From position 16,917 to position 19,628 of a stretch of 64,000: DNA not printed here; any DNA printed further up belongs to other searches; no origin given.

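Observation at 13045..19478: Rieske/cytochrome b complex operon with three multiheme c-type cytochromes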

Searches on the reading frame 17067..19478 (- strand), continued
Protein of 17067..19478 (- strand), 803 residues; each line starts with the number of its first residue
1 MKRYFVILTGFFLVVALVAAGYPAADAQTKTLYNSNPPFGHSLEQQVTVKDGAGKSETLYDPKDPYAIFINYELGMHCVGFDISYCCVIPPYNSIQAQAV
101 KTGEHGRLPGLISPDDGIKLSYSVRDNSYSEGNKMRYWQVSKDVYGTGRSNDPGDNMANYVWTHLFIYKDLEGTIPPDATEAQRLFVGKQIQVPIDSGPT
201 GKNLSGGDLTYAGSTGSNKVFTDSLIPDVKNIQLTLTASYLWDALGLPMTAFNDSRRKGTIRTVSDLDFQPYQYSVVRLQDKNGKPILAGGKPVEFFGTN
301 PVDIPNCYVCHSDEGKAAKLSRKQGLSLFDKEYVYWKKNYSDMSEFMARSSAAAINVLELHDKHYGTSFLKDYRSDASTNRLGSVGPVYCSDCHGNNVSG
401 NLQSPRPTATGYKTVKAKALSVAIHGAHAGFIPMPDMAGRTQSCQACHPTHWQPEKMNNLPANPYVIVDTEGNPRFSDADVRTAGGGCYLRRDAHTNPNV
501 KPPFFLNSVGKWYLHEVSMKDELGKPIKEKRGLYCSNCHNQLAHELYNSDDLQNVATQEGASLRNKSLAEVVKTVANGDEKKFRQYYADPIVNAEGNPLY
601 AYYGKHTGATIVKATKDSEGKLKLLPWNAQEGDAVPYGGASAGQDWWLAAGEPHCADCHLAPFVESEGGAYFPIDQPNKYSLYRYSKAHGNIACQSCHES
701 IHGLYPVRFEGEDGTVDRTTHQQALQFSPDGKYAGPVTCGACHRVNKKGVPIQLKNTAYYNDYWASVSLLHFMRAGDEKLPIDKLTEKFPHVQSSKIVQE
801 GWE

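Call 80: search_protein_families(library=pfam, proteins=[L064:7771-8643:-, L064:7083-7541:-, L064:6522-7055:-, L064:4920-6512:-, L064:4001-4969:-, L064:2428-3990:-, L016:3400-3900:-, L016:2301-3395:-, L016:1444-2340:-, L016:4043-5068:+], max_evalue=0.001)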
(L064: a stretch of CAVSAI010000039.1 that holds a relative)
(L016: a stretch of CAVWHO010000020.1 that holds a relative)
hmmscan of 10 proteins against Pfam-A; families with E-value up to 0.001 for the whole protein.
L064:7771-8643:- (290 aa): 2 families
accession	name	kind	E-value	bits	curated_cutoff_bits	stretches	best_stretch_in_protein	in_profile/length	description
PF04343.18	DUF488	-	3.1e-34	118.6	22.2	1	43-162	4-121/121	Domain of unknown function DUF488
PF11160.13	Hva1_TUDOR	-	1.8e-20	73.2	24.1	1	219-277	1-59/59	Hypervirulence associated proteins TUDOR domain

L064:7083-7541:- (152 aa): 2 families
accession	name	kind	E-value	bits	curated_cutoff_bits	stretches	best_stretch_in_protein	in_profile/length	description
PF00034.26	Cytochrom_C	-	1.7e-13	52.1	21.3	1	65-150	2-89/90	Cytochrome c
PF13442.11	Cytochrome_CBB3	-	1.8e-10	41.5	27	1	64-147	3-68/68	Cytochrome C oxidase, cbb3-type, subunit III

L064:6522-7055:- (177 aa): 1 family
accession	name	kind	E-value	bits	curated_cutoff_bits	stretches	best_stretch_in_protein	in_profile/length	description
PF00355.32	Rieske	-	9.8e-12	45.1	20.3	1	75-152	9-88/88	Rieske [2Fe-2S] domain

L064:4920-6512:- (530 aa): 5 families
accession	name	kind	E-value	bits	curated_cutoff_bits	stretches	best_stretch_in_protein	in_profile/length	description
PF00033.24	Cytochrome_B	-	8.6e-47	159.9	27.2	1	32-210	11-188/189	Cytochrome b/b6/petB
PF13631.11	Cytochrom_B_N_2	-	8.9e-43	146.6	27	1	93-256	2-164/169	Cytochrome b(N-terminal)/b6/petB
PF00032.22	Cytochrom_B_C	-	1.2e-07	32.4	20.7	1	262-347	2-84/102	Cytochrome b(C-terminal)/b6/petD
PF13442.11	Cytochrome_CBB3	-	1.6e-07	31.9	27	1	386-479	5-68/68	Cytochrome C oxidase, cbb3-type, subunit III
PF00034.26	Cytochrom_C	-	2.5e-06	29.2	21.3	1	389-482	6-89/90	Cytochrome c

L064:4001-4969:- (322 aa): 4 families
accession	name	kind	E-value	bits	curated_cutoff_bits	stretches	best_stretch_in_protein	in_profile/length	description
PF03446.21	NAD_binding_2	-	2.1e-41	142.1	21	1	25-176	1-153/161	NAD binding domain of 6-phosphogluconate dehydrogenase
PF00393.24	6PGD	-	9.5e-21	74.9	27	1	190-300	1-117/290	6-phosphogluconate dehydrogenase, C-terminal domain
PF03807.23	F420_oxidored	-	2.8e-05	25.1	21.6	1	25-78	1-58/94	NADP oxidoreductase coenzyme F420-dependent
PF02826.25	2-Hacid_dh_C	-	0.00019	21.3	25.1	1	16-98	29-107/178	D-isomer specific 2-hydroxyacid dehydrogenase, NAD binding domain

L064:2428-3990:- (520 aa): 2 families
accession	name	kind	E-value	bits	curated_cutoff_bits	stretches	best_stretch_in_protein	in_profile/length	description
PF02781.21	G6PD_C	-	1.1e-112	376.4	27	1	219-516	2-296/296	Glucose-6-phosphate dehydrogenase, C-terminal domain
PF00479.28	G6PD_N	-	6.3e-55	187.1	22.1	1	34-216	1-183/183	Glucose-6-phosphate dehydrogenase, NAD binding domain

L016:3400-3900:- (166 aa): 1 family
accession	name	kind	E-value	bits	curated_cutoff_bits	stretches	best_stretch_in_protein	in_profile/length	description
PF00355.32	Rieske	-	1.1e-14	54.6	20.3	1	72-154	4-87/88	Rieske [2Fe-2S] domain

L016:2301-3395:- (364 aa): 3 families
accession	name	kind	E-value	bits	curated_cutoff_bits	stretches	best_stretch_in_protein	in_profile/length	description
PF00033.24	Cytochrome_B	-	2e-52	178.2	27.2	1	24-213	2-189/189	Cytochrome b/b6/petB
PF13631.11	Cytochrom_B_N_2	-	5.1e-40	137.6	27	1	95-273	2-166/169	Cytochrome b(N-terminal)/b6/petB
PF00032.22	Cytochrom_B_C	-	1.1e-17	64.5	20.7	1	281-363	1-83/102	Cytochrome b(C-terminal)/b6/petD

L016:1444-2340:- (298 aa): 6 families
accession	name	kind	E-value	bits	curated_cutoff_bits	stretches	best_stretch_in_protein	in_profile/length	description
PF14537.11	Cytochrom_c3_2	-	1.9e-08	35.1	25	1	85-183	1-79/79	Cytochrome c3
PF14522.11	Cytochrome_C7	-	9.5e-07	29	24.8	0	115-160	43-66/67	Cytochrome c7 and related cytochrome c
PF22113.1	Mtrc-MtrF_II-IV_dom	-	2.5e-06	27.6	30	0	54-100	116-166/176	Outer membrane cytochrome MtrC/MtrF-like, domains II/IV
PF09699.15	Paired_CXXCH_1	-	3.9e-06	26.9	20.6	0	155-185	8-39/41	Doubled CXXCH motif (Paired_CXXCH_1)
PF13435.11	Cytochrome_C554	-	7.1e-06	27.3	20.8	0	56-98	46-84/84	Cytochrome c554 and c-prime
PF22678.1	Cytochrom_c_NrfB-like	-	1.2e-05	26.2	27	1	52-112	27-80/89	Cytochrome c-type protein NrfB-like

L016:4043-5068:+ (341 aa): 5 families
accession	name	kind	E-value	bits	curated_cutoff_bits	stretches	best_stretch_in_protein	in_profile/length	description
PF14537.11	Cytochrom_c3_2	-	3.7e-16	59.8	25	3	195-290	6-79/79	Cytochrome c3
PF14522.11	Cytochrome_C7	-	3.4e-13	49.6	24.8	2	144-203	5-67/67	Cytochrome c7 and related cytochrome c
PF09699.15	Paired_CXXCH_1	-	1.7e-06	28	20.6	0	151-185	6-38/41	Doubled CXXCH motif (Paired_CXXCH_1)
PF02085.21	Cytochrom_CIII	-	5.4e-06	27.1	22.9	0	297-335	24-56/101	Class III cytochrome C family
PF03264.19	Cytochrom_NNT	-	6.7e-06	26.4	24.1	1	29-86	7-72/174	NapC/NirT cytochrome c family, N-terminal region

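Call 97: list_cluster_members(proteins=[P0092, P0027, L073:10001-12367:+, L083:10001-12379:+, L067:10001-12379:+])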
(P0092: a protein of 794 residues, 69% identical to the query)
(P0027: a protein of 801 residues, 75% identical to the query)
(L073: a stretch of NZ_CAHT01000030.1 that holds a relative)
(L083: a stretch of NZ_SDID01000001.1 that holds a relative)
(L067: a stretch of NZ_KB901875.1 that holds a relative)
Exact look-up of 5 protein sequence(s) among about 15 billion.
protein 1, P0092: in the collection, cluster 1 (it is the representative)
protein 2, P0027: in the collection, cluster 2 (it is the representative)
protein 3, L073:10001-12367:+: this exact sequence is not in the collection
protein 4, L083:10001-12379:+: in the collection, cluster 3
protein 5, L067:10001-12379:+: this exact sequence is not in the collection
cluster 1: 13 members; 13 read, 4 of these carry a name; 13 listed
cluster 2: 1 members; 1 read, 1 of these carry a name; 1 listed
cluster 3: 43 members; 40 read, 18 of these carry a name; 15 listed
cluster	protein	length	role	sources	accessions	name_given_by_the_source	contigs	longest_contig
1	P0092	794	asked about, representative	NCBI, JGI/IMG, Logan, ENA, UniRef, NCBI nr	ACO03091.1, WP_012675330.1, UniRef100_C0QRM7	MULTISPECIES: hypothetical protein [Persephonella] | Uncharacterized protein n=1 Tax=Persephonella marina (strain DSM 14350 / EX-H1) ...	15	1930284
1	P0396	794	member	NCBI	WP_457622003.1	hypothetical protein [Persephonella sp.]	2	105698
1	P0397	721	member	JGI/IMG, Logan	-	mono/diheme cytochrome c family protein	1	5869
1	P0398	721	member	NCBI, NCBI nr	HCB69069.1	MAG TPA: hypothetical protein DEP48_01790 [Persephonella sp.] | hypothetical protein [Persephonella sp.]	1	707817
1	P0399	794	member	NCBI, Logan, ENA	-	-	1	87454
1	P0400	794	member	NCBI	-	-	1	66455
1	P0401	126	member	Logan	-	-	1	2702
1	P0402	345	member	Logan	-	-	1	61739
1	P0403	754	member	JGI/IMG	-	-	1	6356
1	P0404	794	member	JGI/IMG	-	-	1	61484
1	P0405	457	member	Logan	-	-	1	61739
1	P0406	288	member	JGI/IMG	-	-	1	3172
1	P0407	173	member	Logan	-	-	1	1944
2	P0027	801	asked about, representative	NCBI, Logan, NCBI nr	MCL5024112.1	MAG: cytochrome c3 family protein [Nitrospirae bacterium] | cytochrome c3 family protein [Nitrospirota bacterium]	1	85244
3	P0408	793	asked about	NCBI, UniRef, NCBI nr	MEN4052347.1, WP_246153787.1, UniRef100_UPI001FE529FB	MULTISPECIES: hypothetical protein [Sulfurimonas] | hypothetical protein n=1 Tax=Sulfurimonas TaxID=202746 RepID=UPI001FE529FB | hypothetical protein [Sulfurimonas indica]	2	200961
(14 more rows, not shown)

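Call 101: search_protein_families(library=pfam, proteins=[L020:12538-13221:+, L020:13133-14551:+, L020:14911-15807:+, L020:15880-16479:+, L020:16533-17081:+, L020:17289-19742:-, L020:8509-9909:-, L020:6598-7728:+], max_evalue=0.001)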
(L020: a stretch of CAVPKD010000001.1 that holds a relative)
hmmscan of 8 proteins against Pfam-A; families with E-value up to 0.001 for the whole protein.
L020:12538-13221:+ (227 aa): 4 families
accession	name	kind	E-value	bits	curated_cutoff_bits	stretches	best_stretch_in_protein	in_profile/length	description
PF00034.26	Cytochrom_C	-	4.2e-21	76.5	21.3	2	150-227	3-90/90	Cytochrome c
PF13442.11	Cytochrome_CBB3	-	1.8e-15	57.5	27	2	149-223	4-68/68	Cytochrome C oxidase, cbb3-type, subunit III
PF02433.20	FixO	-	2.3e-13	50.6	29.6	1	173-216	102-145/219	Cytochrome C oxidase, mono-heme subunit/FixO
PF22085.1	NorB_cytochrome_c-like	-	4.2e-05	24.4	29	1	47-79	16-48/181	Nitric oxide reductase subunit B, cytochrome c-like domain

L020:13133-14551:+ (472 aa): 1 family
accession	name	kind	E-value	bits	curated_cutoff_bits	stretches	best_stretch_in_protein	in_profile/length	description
PF00115.25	COX1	-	4.2e-59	201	34.8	1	40-449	1-433/436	Cytochrome C and Quinol oxidase polypeptide I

L020:14911-15807:+ (298 aa): 2 families
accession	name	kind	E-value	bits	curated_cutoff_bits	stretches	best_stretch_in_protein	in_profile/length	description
PF11563.14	Protoglobin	-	1.1e-24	87.7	25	1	3-154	4-156/158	Protoglobin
PF06146.17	PsiE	-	1.4e-22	80.5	23.9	1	180-294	7-121/122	Phosphate-starvation-inducible E family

L020:15880-16479:+ (199 aa): 1 family
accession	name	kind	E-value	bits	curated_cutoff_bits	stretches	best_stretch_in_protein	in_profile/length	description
PF00571.33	CBS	-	1.1e-33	115.7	24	2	58-109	1-52/57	CBS domain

L020:16533-17081:+ (182 aa): 1 family
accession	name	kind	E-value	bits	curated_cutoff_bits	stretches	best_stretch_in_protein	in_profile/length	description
PF04982.19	TM_HPP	-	1.8e-60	203.5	27.2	1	20-178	3-157/157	HPP, transmembrane region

L020:17289-19742:- (817 aa): 5 families
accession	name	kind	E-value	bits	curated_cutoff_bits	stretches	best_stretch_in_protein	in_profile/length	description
PF00122.25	E1-E2_ATPase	-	3e-54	183.7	28.1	1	323-488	15-180/181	E1-E2 ATPase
PF00702.32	Hydrolase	-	9.3e-27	95.1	26.4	1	506-725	2-190/191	haloacid dehalogenase-like hydrolase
PF12156.14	ATPase-cat_bd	-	1.7e-14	54.7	27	1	4-54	2-52/86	Putative metal-binding domain of cation transport ATPase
PF00403.32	HMA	-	5.5e-09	36.7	24.8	1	86-145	3-62/62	Heavy-metal-associated domain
PF08282.18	Hydrolase_3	-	5.9e-06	26.6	20.9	0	705-750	202-247/255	haloacid dehalogenase-like hydrolase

L020:8509-9909:- (466 aa): 2 families
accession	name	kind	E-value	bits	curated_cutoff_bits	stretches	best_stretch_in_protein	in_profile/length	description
PF07282.18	Cas12f1-like_TNB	-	9.4e-20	71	26.3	1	337-403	1-60/60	Cas12f1-like, TNB domain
PF01385.25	OrfB_IS605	-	6.4e-15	55.9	30.5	1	220-319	12-120/120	Probable transposase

L020:6598-7728:+ (376 aa): 5 families
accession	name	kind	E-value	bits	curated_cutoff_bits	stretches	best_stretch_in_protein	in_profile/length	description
PF12698.13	ABC2_membrane_3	-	1.3e-53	182.8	31.6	1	32-368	6-346/347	ABC-2 family transporter protein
PF01061.29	ABC2_membrane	-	9.8e-33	113.9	26.9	1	179-341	46-211/211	ABC-2 type transporter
PF12679.13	ABC2_membrane_2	-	5.6e-16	59.1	27.2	1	15-374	3-281/283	ABC-2 family transporter protein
PF03379.19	CcmB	-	2.4e-05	24.3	24.9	1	181-298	45-163/215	CcmB protein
PF12730.13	ABC2_membrane_4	-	0.00055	20.4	27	1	181-300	49-176/179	ABC-2 family transporter protein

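Call 112: search_protein_families(library=pfam, proteins=[P0241, P0247, P0254, P0249, P0394, P0395, P0260], max_evalue=0.0001)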
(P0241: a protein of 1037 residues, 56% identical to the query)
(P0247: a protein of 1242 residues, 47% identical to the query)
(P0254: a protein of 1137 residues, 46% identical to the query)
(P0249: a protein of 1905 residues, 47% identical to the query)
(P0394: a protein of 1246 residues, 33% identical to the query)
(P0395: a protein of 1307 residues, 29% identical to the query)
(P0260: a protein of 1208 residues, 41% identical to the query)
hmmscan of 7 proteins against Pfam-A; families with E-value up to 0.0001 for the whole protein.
P0241 (1037 aa): 5 families
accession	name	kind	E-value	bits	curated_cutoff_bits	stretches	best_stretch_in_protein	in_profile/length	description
PF13442.11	Cytochrome_CBB3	-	1.9e-20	73.4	27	1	74-161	3-68/68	Cytochrome C oxidase, cbb3-type, subunit III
PF00034.26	Cytochrom_C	-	2e-20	74.3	21.3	1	74-164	1-89/90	Cytochrome c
PF22113.1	Mtrc-MtrF_II-IV_dom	-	7.7e-10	39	30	0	885-979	79-166/176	Outer membrane cytochrome MtrC/MtrF-like, domains II/IV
PF14522.11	Cytochrome_C7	-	5.6e-07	29.7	24.8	0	889-976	15-66/67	Cytochrome c7 and related cytochrome c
PF13435.11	Cytochrome_C554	-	2.1e-06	29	20.8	0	928-980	1-59/84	Cytochrome c554 and c-prime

P0247 (1242 aa): 4 families
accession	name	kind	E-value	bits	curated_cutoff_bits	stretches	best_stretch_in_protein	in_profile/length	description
PF13442.11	Cytochrome_CBB3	-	3.9e-15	56.4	27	1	1172-1239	2-68/68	Cytochrome C oxidase, cbb3-type, subunit III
PF14522.11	Cytochrome_C7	-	1.7e-08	34.6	24.8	0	997-1081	14-66/67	Cytochrome c7 and related cytochrome c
PF00034.26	Cytochrom_C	-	2.9e-06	28.9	21.3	0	1173-1208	1-38/90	Cytochrome c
PF22113.1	Mtrc-MtrF_II-IV_dom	-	4.4e-05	23.5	30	0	996-1084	81-166/176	Outer membrane cytochrome MtrC/MtrF-like, domains II/IV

P0254 (1137 aa): 2 families
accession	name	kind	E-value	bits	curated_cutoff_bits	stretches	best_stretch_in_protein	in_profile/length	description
PF14522.11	Cytochrome_C7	-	9e-08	32.3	24.8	0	937-1050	15-67/67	Cytochrome c7 and related cytochrome c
PF13442.11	Cytochrome_CBB3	-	9.1e-05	23.1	27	0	1084-1104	3-22/68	Cytochrome C oxidase, cbb3-type, subunit III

P0249 (1905 aa): 3 families
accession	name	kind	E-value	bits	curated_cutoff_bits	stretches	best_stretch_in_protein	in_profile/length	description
PF22113.1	Mtrc-MtrF_II-IV_dom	-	6.5e-10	39.2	30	0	1742-1901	8-128/176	Outer membrane cytochrome MtrC/MtrF-like, domains II/IV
PF14522.11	Cytochrome_C7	-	7.9e-09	35.7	24.8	0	1058-1142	13-66/67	Cytochrome c7 and related cytochrome c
PF09699.15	Paired_CXXCH_1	-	5.1e-07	29.7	20.6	1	1742-1774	8-38/41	Doubled CXXCH motif (Paired_CXXCH_1)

P0394 (1246 aa): 1 family
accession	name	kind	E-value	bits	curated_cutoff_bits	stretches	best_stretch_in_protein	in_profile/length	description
PF14522.11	Cytochrome_C7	-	7.8e-07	29.3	24.8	0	1064-1149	13-66/67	Cytochrome c7 and related cytochrome c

P0395 (1307 aa): 6 families
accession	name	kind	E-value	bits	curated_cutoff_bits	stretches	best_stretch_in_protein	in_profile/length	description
PF17963.7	Big_9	-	1.4e-12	48.8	23.6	1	132-223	1-88/89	Bacterial Ig domain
PF17803.7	Cadherin_4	-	3.2e-11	44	25.1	1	123-194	2-71/71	Bacterial cadherin-like domain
PF17892.7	Cadherin_5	-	3.3e-09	36.9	26.5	1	132-226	2-98/98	Cadherin-like domain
PF22113.1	Mtrc-MtrF_II-IV_dom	-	1.6e-08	34.7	30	0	1198-1267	80-131/176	Outer membrane cytochrome MtrC/MtrF-like, domains II/IV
PF14522.11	Cytochrome_C7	-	1.8e-07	31.3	24.8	0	1064-1155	7-66/67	Cytochrome c7 and related cytochrome c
PF18911.6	PKD_4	-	1.3e-06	28.8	27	1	52-123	15-81/85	PKD domain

P0260 (1208 aa): 0 families

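Call 114: search_dna_similar(query=window:17067-19478:-, collection=plasmids, mode=protein, max_evalue=1e-10, max_rows=10)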
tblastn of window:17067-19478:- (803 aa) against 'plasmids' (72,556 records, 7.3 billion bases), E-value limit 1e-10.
No match.
